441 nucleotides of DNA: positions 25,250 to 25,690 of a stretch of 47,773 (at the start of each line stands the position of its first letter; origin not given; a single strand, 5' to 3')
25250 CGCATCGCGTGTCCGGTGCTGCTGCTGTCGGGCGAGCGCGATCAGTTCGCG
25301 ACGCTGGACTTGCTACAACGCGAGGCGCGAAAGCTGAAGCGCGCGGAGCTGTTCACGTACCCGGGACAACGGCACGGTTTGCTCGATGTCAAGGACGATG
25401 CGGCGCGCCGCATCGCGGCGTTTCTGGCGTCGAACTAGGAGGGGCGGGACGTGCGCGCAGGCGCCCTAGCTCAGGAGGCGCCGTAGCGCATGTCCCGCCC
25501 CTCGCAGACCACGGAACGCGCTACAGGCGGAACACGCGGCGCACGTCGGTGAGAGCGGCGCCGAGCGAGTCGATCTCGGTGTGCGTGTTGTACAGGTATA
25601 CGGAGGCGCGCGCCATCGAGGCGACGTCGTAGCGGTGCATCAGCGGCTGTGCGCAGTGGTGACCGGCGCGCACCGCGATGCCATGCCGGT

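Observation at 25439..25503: Four-copy family of intergenic hairpins with an invariant 11-nt loop, a conserved GNA/GNA internal loop and covarying stems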

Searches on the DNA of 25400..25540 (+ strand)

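Call 7: search_rna_families(source=window, start=25400, end=25540, threshold=evalue, max_evalue=10, show_alignments=3)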
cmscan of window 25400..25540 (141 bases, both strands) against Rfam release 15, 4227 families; matches with E-value up to 10: 28.
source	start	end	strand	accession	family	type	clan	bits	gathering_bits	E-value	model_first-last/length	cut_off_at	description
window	25434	25508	-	RF03558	mir-629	Gene; miRNA;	-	31.1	72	0.0011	1-83/83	no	mir-629 microRNA precursor family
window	25414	25518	-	RF01698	Chloroflexi-1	Gene; sRNA;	-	29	80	0.00017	1-84/84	no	Chloroflexi-1 RNA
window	25434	25508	+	RF03558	mir-629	Gene; miRNA;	-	28.4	72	0.0042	1-83/83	no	mir-629 microRNA precursor family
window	25430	25512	+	RF03211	mir-666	Gene; miRNA;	-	27.6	70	0.0016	1-86/86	no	mir-666 microRNA precursor family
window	25439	25503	-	RF03703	mir-3622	Gene; miRNA;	-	27.6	78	0.002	1-84/84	no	mir-3622 microRNA precursor family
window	25405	25503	+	RF02827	Scr6106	Gene; sRNA;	-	26.4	52.5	0.13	1-85/85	no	Streptomyces RNA 6106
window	25430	25512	-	RF03211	mir-666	Gene; miRNA;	-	25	70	0.0073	1-86/86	no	mir-666 microRNA precursor family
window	25424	25514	+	RF03341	mir-943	Gene; miRNA;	-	21.1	95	0.1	1-98/98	no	mir-943 microRNA precursor family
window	25437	25505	+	RF02010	mir-3180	Gene; miRNA;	-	19.7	99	0.42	1-92/92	no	mir-3180 microRNA precursor family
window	25443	25500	+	RF03298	mir-4488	Gene; miRNA;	-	19.3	71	1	1-62/62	no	mir-4488 microRNA precursor family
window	25445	25499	+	RF03758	mir-2756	Gene; miRNA;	-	18.9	61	0.065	1-78/78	no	mir-2756 microRNA precursor family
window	25435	25509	+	RF00647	MIR164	Gene; miRNA;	-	18.8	64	0.099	1-68/68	no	MIR164 microRNA precursor family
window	25440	25504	+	RF03206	mir-3102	Gene; miRNA;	-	18.6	61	0.46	1-104/104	no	mir-3102 microRNA precursor family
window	25430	25518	-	RF03991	mir-9209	Gene; miRNA;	-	18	90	0.16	1-72/72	no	mir-9209 microRNA precursor family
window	25445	25496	-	RF03307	mir-1825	Gene; miRNA;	-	17.8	70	0.2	1-52/52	no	mir-1825 microRNA precursor family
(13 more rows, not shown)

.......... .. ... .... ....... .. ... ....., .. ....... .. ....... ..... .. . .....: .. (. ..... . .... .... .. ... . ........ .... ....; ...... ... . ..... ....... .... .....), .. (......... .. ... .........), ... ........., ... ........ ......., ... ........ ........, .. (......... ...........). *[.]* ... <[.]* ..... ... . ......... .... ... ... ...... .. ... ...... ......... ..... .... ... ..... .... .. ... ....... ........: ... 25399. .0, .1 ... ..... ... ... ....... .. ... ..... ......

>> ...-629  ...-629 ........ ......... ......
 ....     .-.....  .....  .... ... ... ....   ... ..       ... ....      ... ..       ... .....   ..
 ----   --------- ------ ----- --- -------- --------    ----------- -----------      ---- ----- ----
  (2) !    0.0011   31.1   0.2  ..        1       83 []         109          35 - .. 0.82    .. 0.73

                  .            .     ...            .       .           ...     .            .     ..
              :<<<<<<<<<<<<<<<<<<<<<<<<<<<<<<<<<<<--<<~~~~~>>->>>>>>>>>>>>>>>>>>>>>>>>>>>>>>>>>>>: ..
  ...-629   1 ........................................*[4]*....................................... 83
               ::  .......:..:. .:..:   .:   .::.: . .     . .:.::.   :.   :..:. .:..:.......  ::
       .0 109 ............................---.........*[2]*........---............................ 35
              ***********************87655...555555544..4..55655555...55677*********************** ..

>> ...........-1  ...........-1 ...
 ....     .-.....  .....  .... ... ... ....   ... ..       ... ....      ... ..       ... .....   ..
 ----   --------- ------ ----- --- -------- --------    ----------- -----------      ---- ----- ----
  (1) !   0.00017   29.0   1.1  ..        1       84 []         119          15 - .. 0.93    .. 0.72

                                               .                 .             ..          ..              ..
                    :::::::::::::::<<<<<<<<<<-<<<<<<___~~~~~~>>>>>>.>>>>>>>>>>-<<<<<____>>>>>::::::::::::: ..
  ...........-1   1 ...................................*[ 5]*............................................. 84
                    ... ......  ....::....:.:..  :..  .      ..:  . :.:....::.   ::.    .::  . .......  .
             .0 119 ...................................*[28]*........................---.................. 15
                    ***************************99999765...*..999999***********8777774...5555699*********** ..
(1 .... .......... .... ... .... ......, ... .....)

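Call 35: build_rna_model(alignment_id=A3, structure=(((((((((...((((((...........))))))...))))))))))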
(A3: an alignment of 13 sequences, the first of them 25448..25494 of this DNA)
Model R1 built from alignment A3 (13 sequences, 47 columns); structure: as given.
model positions 47; base pairs 15; branch points 0; effective number of sequences 4.15; information 1.173 bits per position. Calibrated on 0.2 Mb of random sequence (short: E-values are rough).
structure used (alignment columns):
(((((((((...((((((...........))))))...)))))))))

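Call 36: search_with_rna_model(model_id=R1, source=window, filters=off, max_evalue=10, show_alignments=8)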
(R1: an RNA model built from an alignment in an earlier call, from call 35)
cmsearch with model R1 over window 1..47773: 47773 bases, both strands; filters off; matches with E-value up to 10: 75.
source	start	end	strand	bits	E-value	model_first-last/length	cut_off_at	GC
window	37648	37694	+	74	6.4e-17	1-47/47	no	0.7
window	25448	25494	+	71.7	2.6e-16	1-47/47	no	0.72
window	32792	32838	+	70.9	4e-16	1-47/47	no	0.68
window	37548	37594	-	69.1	1.2e-15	1-47/47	no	0.68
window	32792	32838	-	19.1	0.013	1-47/47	no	0.68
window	37648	37694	-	18.3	0.021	1-47/47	no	0.7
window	25448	25494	-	17.1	0.041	1-47/47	no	0.72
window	37548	37594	+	16.3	0.069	1-47/47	no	0.68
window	19809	19869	+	16.3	0.07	1-47/47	no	0.8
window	17707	17741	+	14.3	0.22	1-47/47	no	0.8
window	15426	15448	-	13.6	0.34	1-47/47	no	0.91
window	38552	38586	-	13.3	0.41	1-47/47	no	0.8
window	32580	32609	-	13.1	0.47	1-47/47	no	0.77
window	16691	16747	-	12.4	0.71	1-47/47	no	0.74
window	8611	8638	+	12.2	0.78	1-47/47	no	0.89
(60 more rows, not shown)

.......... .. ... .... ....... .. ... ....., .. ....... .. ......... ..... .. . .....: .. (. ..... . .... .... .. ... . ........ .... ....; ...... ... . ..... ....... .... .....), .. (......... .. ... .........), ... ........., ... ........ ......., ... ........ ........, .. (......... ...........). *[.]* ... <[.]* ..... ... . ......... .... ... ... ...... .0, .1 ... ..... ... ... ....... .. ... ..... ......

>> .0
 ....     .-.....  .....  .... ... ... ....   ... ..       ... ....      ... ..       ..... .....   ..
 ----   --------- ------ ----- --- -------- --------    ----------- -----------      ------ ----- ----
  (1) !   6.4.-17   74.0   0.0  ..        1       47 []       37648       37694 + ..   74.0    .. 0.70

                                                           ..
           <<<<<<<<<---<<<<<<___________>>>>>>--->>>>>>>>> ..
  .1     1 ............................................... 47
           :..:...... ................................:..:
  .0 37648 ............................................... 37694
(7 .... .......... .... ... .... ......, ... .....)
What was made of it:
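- Checked: A covariance model built from 13 family members finds exactly these four in the window (69-74 bits); the next best hit scores 16 bits (call 36).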

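Call 37: search_with_rna_model(model_id=R1, sources=[L005, L006, L009, L010, L011, L012, L013, L014, L015, L016, L017, L018, L019, L020, L021, L022, L024, L025, L026, L027, L031, L032, L034, L035, L037, L039, L040, L041, L042, L043, L044], max_evalue=1)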
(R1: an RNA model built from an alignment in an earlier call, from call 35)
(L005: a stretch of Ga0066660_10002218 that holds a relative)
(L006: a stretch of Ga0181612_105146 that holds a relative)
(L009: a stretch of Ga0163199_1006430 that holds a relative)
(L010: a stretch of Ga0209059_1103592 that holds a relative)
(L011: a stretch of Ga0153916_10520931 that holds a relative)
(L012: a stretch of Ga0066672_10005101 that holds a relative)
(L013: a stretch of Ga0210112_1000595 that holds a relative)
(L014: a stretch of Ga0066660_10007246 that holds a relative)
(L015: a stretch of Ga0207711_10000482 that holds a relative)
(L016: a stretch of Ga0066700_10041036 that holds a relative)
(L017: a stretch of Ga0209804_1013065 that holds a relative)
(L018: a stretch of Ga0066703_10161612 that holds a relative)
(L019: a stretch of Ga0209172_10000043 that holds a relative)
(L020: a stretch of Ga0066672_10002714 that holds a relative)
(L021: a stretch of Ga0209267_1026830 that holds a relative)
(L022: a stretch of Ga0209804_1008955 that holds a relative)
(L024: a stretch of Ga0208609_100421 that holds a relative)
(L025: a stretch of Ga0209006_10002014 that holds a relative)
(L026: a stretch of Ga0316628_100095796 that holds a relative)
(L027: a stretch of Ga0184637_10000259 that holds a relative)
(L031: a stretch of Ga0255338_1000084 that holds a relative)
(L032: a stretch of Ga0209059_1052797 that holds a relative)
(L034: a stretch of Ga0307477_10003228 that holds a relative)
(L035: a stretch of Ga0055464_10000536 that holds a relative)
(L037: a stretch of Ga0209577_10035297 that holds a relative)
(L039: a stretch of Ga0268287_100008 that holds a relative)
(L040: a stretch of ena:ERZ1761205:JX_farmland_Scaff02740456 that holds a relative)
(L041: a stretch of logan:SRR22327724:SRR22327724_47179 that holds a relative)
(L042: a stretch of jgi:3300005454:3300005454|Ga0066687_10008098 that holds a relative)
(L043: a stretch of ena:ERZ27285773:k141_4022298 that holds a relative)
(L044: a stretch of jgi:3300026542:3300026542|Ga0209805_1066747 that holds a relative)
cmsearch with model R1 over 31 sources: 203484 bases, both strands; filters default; matches with E-value up to 1: 39.
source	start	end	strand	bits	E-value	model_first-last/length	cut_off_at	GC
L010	3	49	+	74.4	2.2e-16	1-47/47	no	0.66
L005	6585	6631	+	74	2.7e-16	1-47/47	no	0.7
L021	2685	2731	+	74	2.7e-16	1-47/47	no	0.7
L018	1206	1252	+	72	9.1e-16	1-47/47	no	0.64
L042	2034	2080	-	71.7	1.1e-15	1-47/47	no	0.72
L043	3235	3281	-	71.7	1.1e-15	1-47/47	no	0.72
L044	1697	1743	-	71.7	1.1e-15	1-47/47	no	0.72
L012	3923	3969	-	71.5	1.3e-15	1-47/47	no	0.66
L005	1523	1569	+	70.9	1.7e-15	1-47/47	no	0.68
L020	4750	4796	+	70.9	1.7e-15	1-47/47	no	0.68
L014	1478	1524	-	70.3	2.5e-15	1-47/47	no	0.6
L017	368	414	+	69.8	3.5e-15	1-47/47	no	0.68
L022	1721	1767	-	69.6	3.7e-15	1-47/47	no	0.68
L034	6634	6680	-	69.2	4.8e-15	1-47/47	no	0.68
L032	1668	1714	+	69.1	5e-15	1-47/47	no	0.6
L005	6485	6531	-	69.1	5.1e-15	1-47/47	no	0.68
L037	4168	4214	-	67.1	1.7e-14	1-47/47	no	0.72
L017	255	302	-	61.6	4.6e-13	1-47/47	no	0.67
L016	1456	1501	+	58.5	2.9e-12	1-47/47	no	0.72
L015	2551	2595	+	31.8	2.6e-05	1-47/47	no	0.8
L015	2659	2703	+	31.8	2.6e-05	1-47/47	no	0.8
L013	713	749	+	30.1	7.6e-05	1-47/47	no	0.62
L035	66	102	-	30.1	7.6e-05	1-47/47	no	0.62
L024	8751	8773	-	27.7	0.0003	13-35/47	no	0.78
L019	2281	2304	-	25.2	0.0014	13-36/47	no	0.71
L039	13792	13815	+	25.2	0.0014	13-36/47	no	0.71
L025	95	118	-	24.6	0.002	13-36/47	no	0.67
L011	930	952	-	24.2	0.0025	13-35/47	no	0.78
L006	11987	12009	-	23.3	0.0044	13-35/47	no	0.7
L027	436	459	+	22.6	0.0067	13-36/47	no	0.71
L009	6578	6600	-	21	0.017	13-35/47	no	0.7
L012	2667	2701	+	20.6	0.022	1-47/47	no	0.74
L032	1548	1586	-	20.2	0.028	1-47/47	no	0.77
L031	1674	1697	-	19.5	0.043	13-36/47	no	0.75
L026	749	794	-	19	0.059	1-47/47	no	0.74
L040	19286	19329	+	14.8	0.72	1-47/47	no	0.8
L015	1554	1590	-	14.7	0.74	1-47/47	no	0.62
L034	7569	7612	+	14.6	0.81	1-47/47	no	0.8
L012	2667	2701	-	14.6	0.82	1-47/47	no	0.74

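Call 55: search_with_rna_model(model_id=R1, sources=[L045, L046, L047, L048], max_evalue=1, filters=off, show_alignments=10)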
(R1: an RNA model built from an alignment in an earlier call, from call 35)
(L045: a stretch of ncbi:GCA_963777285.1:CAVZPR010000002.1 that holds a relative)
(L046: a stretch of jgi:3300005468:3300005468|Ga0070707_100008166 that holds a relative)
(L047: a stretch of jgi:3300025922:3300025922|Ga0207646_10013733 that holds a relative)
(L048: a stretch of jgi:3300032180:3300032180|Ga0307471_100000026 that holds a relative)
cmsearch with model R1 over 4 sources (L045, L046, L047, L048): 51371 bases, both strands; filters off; matches with E-value up to 1: 17.
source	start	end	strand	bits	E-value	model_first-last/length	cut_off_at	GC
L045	18238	18276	+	18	0.026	1-47/47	no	0.85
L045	11449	11493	-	17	0.047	1-47/47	no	0.78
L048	3028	3078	-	16.3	0.072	1-47/47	no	0.76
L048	11209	11234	-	16.1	0.084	1-47/47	no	0.77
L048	9541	9592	+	15.6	0.11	1-47/47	no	0.77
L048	789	813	+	14.3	0.24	1-47/47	no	0.88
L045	13218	13250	-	14.3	0.24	1-47/47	no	0.7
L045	3979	4014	-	13.5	0.4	1-47/47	no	0.72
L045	19585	19645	+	13.4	0.42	1-47/47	no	0.77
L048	11223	11266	+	12.7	0.62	1-47/47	no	0.66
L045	6575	6619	-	12.7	0.62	1-47/47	no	0.76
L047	6267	6300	+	12.6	0.65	1-47/47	no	0.79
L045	7515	7536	+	12.6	0.67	1-47/47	no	0.91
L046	8561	8595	+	12.6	0.69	1-47/47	no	0.74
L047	5188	5222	+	12.6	0.69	1-47/47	no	0.74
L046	9640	9673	+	12.4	0.77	1-47/47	no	0.82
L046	31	69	+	12.2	0.88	1-47/47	no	0.74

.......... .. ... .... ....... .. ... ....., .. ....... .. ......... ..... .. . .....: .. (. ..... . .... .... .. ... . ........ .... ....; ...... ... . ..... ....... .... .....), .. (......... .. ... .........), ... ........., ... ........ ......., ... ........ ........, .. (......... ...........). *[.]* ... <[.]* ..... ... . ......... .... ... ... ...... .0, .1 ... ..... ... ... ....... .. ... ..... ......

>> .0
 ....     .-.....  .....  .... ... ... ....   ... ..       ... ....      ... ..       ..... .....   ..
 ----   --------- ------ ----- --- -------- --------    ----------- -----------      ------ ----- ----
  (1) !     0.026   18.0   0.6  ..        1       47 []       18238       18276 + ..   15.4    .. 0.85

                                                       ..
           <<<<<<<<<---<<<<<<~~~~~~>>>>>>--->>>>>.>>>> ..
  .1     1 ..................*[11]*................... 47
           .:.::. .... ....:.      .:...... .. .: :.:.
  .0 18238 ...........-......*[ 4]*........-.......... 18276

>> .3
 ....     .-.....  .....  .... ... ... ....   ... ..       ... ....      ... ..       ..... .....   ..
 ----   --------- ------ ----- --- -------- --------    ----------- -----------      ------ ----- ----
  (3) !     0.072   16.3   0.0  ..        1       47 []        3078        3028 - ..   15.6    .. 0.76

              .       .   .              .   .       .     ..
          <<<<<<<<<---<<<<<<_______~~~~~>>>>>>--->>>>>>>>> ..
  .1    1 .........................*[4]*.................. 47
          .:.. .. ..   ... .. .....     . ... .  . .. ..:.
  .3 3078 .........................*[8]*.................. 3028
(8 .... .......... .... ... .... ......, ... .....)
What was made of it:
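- The element is absent from relatives with at most 88% CofD identity, which have the same genes (calls 37, 55).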
